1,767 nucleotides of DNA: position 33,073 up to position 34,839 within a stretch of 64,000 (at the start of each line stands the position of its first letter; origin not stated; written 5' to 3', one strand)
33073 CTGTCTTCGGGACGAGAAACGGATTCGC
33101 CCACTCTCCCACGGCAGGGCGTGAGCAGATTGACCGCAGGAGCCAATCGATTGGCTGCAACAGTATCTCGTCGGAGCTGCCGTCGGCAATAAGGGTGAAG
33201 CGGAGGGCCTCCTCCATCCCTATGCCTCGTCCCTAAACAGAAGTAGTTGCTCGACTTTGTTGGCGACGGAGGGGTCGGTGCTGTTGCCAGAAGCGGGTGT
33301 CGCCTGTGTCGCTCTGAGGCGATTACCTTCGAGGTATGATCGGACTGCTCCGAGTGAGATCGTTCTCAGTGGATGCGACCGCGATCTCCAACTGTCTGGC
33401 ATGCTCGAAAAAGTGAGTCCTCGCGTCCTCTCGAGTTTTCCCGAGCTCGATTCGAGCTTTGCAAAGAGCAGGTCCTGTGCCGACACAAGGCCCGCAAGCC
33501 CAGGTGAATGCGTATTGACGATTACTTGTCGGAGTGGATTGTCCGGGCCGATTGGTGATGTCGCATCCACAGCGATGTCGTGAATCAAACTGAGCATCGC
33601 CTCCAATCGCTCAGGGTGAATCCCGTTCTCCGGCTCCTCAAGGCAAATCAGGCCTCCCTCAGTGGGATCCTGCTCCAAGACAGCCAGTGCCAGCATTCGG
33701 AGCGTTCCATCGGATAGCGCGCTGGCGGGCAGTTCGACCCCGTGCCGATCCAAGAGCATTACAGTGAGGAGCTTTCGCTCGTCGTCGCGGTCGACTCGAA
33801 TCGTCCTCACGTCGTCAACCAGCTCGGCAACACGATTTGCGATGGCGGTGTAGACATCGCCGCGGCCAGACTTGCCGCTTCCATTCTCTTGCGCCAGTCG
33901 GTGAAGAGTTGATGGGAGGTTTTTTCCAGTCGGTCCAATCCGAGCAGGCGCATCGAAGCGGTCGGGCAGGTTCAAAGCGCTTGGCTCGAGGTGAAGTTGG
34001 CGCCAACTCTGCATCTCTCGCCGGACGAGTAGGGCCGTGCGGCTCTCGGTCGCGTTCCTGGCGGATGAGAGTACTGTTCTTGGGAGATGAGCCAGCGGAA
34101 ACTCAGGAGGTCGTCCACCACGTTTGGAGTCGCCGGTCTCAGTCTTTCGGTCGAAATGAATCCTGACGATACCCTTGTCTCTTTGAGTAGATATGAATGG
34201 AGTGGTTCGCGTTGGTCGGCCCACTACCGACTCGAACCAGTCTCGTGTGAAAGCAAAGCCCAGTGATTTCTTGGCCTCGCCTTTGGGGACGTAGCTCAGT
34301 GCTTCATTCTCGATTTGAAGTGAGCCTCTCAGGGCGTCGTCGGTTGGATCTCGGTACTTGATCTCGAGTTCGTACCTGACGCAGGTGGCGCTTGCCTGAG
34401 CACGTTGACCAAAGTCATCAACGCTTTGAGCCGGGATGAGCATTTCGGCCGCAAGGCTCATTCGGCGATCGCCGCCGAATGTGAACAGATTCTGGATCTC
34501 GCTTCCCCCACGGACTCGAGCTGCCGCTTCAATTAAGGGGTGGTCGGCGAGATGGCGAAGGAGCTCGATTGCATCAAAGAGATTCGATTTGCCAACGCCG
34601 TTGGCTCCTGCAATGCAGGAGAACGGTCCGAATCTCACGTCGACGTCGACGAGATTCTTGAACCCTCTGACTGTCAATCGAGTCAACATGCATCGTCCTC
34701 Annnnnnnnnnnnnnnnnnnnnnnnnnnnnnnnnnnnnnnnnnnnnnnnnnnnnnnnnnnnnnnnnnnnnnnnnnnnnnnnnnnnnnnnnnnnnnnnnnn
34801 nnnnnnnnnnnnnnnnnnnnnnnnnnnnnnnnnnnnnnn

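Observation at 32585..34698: AT-richer ABC-ATPase + TOPRIM-like module inserted seamlessly inside a B12 acyl-CoA mutase operon: candidate PARIS/OLD-like defence (or selfish) system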

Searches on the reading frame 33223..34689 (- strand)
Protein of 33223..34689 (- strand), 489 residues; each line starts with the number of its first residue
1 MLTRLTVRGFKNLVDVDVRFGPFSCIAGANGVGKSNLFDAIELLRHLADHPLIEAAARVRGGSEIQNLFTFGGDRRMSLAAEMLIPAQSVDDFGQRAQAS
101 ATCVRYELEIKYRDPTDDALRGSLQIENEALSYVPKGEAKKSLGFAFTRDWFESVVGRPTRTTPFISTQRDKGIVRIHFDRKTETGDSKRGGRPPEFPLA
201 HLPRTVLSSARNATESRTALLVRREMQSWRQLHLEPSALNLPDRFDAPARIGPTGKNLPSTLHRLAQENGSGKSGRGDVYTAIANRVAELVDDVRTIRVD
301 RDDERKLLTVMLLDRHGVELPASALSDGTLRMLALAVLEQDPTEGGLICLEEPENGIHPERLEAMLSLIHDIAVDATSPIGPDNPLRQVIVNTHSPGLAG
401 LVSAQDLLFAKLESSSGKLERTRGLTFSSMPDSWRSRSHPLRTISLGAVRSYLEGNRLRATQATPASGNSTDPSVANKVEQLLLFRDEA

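Call 6: search_protein_families(library=pfam, proteins=[window:33223-34689:-], max_evalue=0.1)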
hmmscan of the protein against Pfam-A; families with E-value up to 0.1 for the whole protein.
window:33223-34689:- (489 aa): 7 families
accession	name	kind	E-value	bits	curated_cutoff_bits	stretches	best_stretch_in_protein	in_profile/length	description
PF13304.12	AAA_21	-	4.4e-27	96.4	27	1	23-398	1-302/304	AAA domain, putative AbiEii toxin, Type IV TA system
PF13175.12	AAA_15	-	2.4e-16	60.8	32.1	2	285-399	266-374/374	AAA ATPase domain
PF02463.25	SMC_N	-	1.1e-08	35.2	40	1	1-42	1-45/220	RecF/RecN/SMC N terminal domain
PF13476.12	AAA_23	-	4.2e-05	24.7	27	1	4-43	1-41/201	AAA domain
PF13555.12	AAA_29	-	0.00039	20.5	27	1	16-43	17-44/61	P-loop containing region of AAA domain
PF11398.14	DUF2813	-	0.0026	17.7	21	0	2-44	3-45/372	Protein of unknown function (DUF2813)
PF00005.33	ABC_tran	-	0.019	16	25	0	14-43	4-33/137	ABC transporter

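Call 7: search_protein_families(library=padloc, proteins=[window:33223-34689:-], max_evalue=1)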
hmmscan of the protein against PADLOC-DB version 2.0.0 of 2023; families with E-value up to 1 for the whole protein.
window:33223-34689:- (489 aa): 117 families (the best 25 are shown)
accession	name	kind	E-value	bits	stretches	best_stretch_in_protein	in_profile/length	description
PDLC04184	HEC-01A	-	2.7e-93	311.5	1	1-398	1-390/464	-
PDLC04178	HEC-01A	-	3.3e-34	116.6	1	2-398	9-330/399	-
PDLC04182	HEC-01A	-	1.2e-31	108.1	1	2-407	4-359/406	-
PDLC04175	HEC-01A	-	8.7e-29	98.7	2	214-424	139-337/363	-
PDLC02980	AriA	-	3.9e-28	97.3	2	211-398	151-302/304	-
PDLC04176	HEC-01A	-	9.9e-28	95.5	1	3-413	4-335/371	-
PDLC04393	PDC-M07A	-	4e-25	86.7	2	250-402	218-356/435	-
PDLC04177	HEC-01A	-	3e-24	83.7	2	243-403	204-344/393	-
PDLC04183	HEC-01A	-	3.4e-23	80.4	2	213-408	177-357/402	-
PDLC04135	mad3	-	4.5e-23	80.4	2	1-49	1-50/374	mads_3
PDLC04541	PDC-M25A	-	2.1e-22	77.7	2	206-396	140-307/380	-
PDLC04392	PDC-M07A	-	2.8e-22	77.4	2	218-374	185-335/432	-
PDLC04179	HEC-01A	-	3.2e-21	74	2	1-65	1-65/459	-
PDLC04389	PDC-M07A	-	3.3e-20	70.5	2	252-405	223-377/443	-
PDLC04391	PDC-M07A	-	4.4e-20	70.1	2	234-375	193-334/412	-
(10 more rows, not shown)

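Call 9: search_protein_families(library=ncbifam, proteins=[window:33223-34689:-], max_evalue=1)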
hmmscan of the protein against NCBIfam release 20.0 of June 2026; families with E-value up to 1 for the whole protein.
window:33223-34689:- (489 aa): 33 families (the best 25 are shown)
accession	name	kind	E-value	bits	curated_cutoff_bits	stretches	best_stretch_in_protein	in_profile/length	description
NF047739.1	antiphage_MADS3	equivalog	3e-43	148.6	420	1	1-424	1-403/427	methylation-associated defense system AAA family ATPase MAD3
TIGR00611.2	recf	equivalog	1.3e-07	31.2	172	1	2-46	1-46/339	DNA replication/repair protein RecF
NF038234.1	retron_eff_Eco8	equivalog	1.9e-07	30.1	250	2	347-398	275-324/679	retron Eco8 family effector endonuclease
TIGR04435.1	restrict_AAA_1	hypoth_equivalog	7.4e-06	24.9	300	2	13-41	28-57/568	restriction system-associated AAA family ATPase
NF041760.1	PtuA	equivalog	5.2e-05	22.3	500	2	279-335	302-355/524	retron Ec78 anti-phage system effector ATPase PtuA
TIGR04521.1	ECF_ATPase_2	equivalog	0.0002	20.5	330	1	305-373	125-191/279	energy-coupling factor transporter ATPase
TIGR03411.1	urea_trans_UrtD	equivalog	0.00081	19.1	304.1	1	9-41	14-48/242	urea ABC transporter ATP-binding protein UrtD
TIGR00618.1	sbcc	subfamily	0.00082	17.4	478.5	1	4-41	5-47/1043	exonuclease subunit SbcC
NF000355.4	ribo_prot_ABC_F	equivalog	0.001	18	380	1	299-371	404-474/499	ribosomal protection-like ABC-F family protein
NF010680.0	PRK14079.1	equivalog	0.0015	17.6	386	1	2-43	3-45/349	recombination protein F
TIGR03410.1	urea_trans_UrtE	equivalog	0.0016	17.9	285.8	1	14-41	19-46/230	urea ABC transporter ATP-binding subunit UrtE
NF040873.1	AztA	equivalog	0.0031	17.1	220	1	14-41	11-38/191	zinc ABC transporter ATP-binding protein AztA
TIGR01166.1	cbiO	subfamily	0.0041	16.6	211.8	0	14-41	11-38/190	cobalt ABC transporter, ATP-binding protein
TIGR00630.1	uvra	equivalog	0.0057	14.9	729.8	1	13-53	623-663/924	excinuclease ABC subunit UvrA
TIGR02168.1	SMC_prok_B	equivalog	0.0098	13.6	567.35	1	2-42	2-44/1181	chromosome segregation protein SMC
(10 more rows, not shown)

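Call 16: find_homologous_proteins(query=window:33223-34689:-, max_evalue=1e-20)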
Query window:33223-34689:- (489 aa): 7920 proteins with E <= 1e-20 among 8000 candidates; the best 120 are listed.
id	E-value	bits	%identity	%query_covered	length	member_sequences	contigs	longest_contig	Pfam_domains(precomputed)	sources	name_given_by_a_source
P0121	0.0e+0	1084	100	100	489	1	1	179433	PF13175.13,PF02463.26,PF13304.13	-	-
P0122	5.9e-156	538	56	94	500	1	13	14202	PF13175.13,PF13476.13,PF02463.26,PF13304.13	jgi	jgi:predicted ATPase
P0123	6.6e-155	535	56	93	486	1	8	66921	PF13175.13,PF13476.13,PF02463.26,PF13304.13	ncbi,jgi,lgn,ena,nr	ncbi:MAG TPA: ATP-binding protein [Dehalococcoidia bacterium]|jgi:predicted ATPase|nr:ATP-binding pr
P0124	1.1e-154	534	57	93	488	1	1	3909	PF13175.13,PF13476.13,PF02463.26,PF13304.13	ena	-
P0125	1.3e-153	531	57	93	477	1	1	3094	PF13175.13,PF13476.13,PF02463.26,PF13304.13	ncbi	-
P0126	1.5e-153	530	53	100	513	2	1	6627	PF13175.13,PF13476.13,PF02463.26,PF13304.13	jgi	jgi:predicted ATPase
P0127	9.9e-153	528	57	93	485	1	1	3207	PF13175.13,PF13476.13,PF02463.26,PF13304.13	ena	-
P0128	2.7e-152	526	56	93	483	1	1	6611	PF13175.13,PF13476.13,PF02463.26,PF13304.13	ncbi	-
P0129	3.7e-152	526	53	96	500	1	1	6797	PF13175.13,PF13476.13,PF02463.26,PF13304.13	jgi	-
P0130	4.7e-152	525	56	93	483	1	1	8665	PF11398.15,PF13175.13,PF13476.13,PF02463.26,PF13304.13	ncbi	-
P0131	4.9e-152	525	55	93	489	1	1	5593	PF13175.13,PF13476.13,PF02463.26,PF13304.13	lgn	-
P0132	8.0e-152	525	56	93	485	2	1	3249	PF13175.13,PF13476.13,PF02463.26,PF13304.13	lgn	-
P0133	1.1e-151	524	57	93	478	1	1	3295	PF13175.13,PF02463.26,PF13304.13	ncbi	-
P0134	2.5e-151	523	56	93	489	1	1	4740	PF13175.13,PF13476.13,PF02463.26,PF13304.13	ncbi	-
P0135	5.7e-151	522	55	93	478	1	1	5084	PF13175.13,PF13476.13,PF02463.26,PF13304.13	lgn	-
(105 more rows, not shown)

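Call 47: search_solved_structures(query=window:33223-34689:-, max_evalue=0.001)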
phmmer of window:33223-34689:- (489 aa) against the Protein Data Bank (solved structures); distinct sequences matched with E-value up to 0.001: 5.
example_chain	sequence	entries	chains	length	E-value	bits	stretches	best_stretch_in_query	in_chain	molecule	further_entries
6p74_A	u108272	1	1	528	2.3e-05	27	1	1-44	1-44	Putative ATP-dependent endonuclease of the OLD family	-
2vf7_A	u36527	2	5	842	9.9e-05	24.9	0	313-373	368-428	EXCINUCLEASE ABC, SUBUNIT A. | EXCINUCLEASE ABC SUBUNIT A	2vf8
3qf7_A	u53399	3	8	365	0.00012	24.6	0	4-43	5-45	Rad50 | Probable DNA double-strand break repair Rad50 ATPase,Probable DNA double-strand break repa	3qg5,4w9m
3tho_A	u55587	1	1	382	0.00017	24.1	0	4-43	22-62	Probable DNA double-strand break repair Rad50 ATPase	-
6n9l_A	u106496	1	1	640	0.00029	23.3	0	10-38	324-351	UvrABC system protein A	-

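Call 62: predict_structure(alignment_id=A2)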
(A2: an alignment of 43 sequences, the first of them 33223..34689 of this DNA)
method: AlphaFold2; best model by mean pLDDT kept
length: 489 residues; sequences in the alignment: 43
mean_pLDDT: 86.2   pTM: 0.86
mean pLDDT of the five models: 86.2, 85.9, 85.3, 83.5, 80.0
residues with pLDDT >= 90: 328; 70-90: 81; 50-70: 53; < 50: 27
segments of 3 or more residues with pLDDT < 50: 183-188, 203-214, 458-462
pLDDT, mean of each block of 10 residues (from residue 1): 97 94 97 96 94 92 92 94 93 82 95 80 86 91 94 86 63 70 49 68 47 63 93 95 97 96 91 81 92 91 97 95 93 96 95 93 94 96 95 96 96 74 90 88 93 69 53 88 59
secondary structure, 60 per line:
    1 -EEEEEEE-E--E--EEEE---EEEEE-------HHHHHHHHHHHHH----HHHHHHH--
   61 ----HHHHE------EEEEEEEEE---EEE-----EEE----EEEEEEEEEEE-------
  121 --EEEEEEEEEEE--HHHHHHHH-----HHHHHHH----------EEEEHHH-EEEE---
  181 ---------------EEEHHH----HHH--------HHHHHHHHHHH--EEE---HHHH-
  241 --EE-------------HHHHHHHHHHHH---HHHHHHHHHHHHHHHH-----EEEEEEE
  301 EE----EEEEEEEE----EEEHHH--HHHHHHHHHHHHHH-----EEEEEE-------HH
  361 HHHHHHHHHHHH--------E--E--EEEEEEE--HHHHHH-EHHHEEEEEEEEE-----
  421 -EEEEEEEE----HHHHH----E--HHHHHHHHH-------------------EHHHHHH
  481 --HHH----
elements in order: E2-8 E16-19 E23-27 H35-47 H52-58 H65-68 E76-84 E88-90 E96-98 E103-113 E123-133 H136-143 H149-155 E166-169 E174-177 E196-198 H217-227 E230-232 H236-239 H258-269 H273-288 E294-302 E307-314 E319-321 H327-340 E346-351 H359-372 E387-393 H396-401 E407-415 E422-429 H434-438 H446-454 H475-480

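Call 64: search_protein_families(library=phrogs, proteins=[window:33223-34689:-], max_evalue=0.01)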
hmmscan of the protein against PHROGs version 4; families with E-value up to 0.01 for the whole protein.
window:33223-34689:- (489 aa): 8 families
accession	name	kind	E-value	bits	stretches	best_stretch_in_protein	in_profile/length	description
phrog_4747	-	unknown function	1.8e-19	71.2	2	2-44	3-45/610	-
phrog_3940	-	unknown function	2.4e-09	37.6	1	1-43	4-47/537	-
phrog_8323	-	unknown function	9.3e-09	35.3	1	4-44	53-94/623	-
phrog_5836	-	unknown function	2.4e-07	30.1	1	318-397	278-348/1071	-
phrog_19212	-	unknown function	1.1e-06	28.6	1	2-48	3-53/550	-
phrog_7507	-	unknown function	2.8e-05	24.6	1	2-54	4-57/483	-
phrog_21263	-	unknown function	0.0093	15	0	321-373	824-877/940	-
phrog_14430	-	unknown function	0.0096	16.2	0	4-37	4-37/444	-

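Call 66: fold_search(model_id=the predicted structure, library=pdb)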
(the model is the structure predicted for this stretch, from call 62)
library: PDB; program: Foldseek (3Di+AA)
matches with E <= 10: 876; with E <= 0.001: 195
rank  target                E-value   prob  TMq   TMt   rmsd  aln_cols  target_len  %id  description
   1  9nnb_D                3.8e-13  1.00  0.41  0.40  12.4       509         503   12  Cryo-EM structure of the Retron Ec78 complex, PtuA:PtuB:RT (4:2:1) (released 2025-10-08)
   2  9n6b_B                1.3e-12  1.00  0.36  0.34  23.0       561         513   13  Structure of the retron IA complex with HNH nuclease in the "up" orientation (released 2025-04-23)
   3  9n69_B                2.1e-12  1.00  0.37  0.36  23.1       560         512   15  Structure of the retron IA complex with HNH nuclease in the "down" orientation (released 2025-04-23)
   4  9kjx_B                2.4e-12  1.00  0.40  0.38  13.5       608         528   11  Cryo-EM structure of the Retron-Eco7 complex (state 1) (released 2025-11-12)
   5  9kjx_C                2.6e-12  1.00  0.38  0.35  18.3       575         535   13  Cryo-EM structure of the Retron-Eco7 complex (state 1) (released 2025-11-12)
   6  9kjz_B                2.8e-12  1.00  0.40  0.37  13.2       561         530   12  Cryo-EM structure of the Retron-Eco7 complex (state 3) (released 2025-11-12)
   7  9kk2_E                2.9e-12  1.00  0.39  0.37  13.9       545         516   13  Cryo-EM structure of the Retron-Eco7 complex (state 5) (released 2025-11-12)
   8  9kjx_E                3.1e-12  1.00  0.39  0.38  15.0       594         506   12  Cryo-EM structure of the Retron-Eco7 complex (state 1) (released 2025-11-12)
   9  9e90_C                3.5e-12  1.00  0.42  0.42  13.7       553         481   12  Ec83 Retron PtuA/PtuB (2-1) complex bound to ATP (released 2025-07-02)
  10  9nnb_F                3.5e-12  1.00  0.40  0.37  14.9       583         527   12  Cryo-EM structure of the Retron Ec78 complex, PtuA:PtuB:RT (4:2:1) (released 2025-10-08)
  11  9kjy_E                3.7e-12  1.00  0.39  0.38  14.2       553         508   13  Cryo-EM structure of the Retron-Eco7 complex (state 2) (released 2025-11-12)
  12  8eea_C                3.9e-12  1.00  0.41  0.44  14.2       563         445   12  Structure of E.coli Septu (PtuAB) complex (released 2023-12-27)
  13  9kjy_D                4.1e-12  1.00  0.40  0.37  13.1       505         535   12  Cryo-EM structure of the Retron-Eco7 complex (state 2) (released 2025-11-12)
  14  8eea_B                6.7e-12  1.00  0.43  0.54   9.2       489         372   12  Structure of E.coli Septu (PtuAB) complex (released 2023-12-27)
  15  9n69_D                6.7e-12  1.00  0.40  0.46  17.0       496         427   14  Structure of the retron IA complex with HNH nuclease in the "down" orientation (released 2025-04-23)
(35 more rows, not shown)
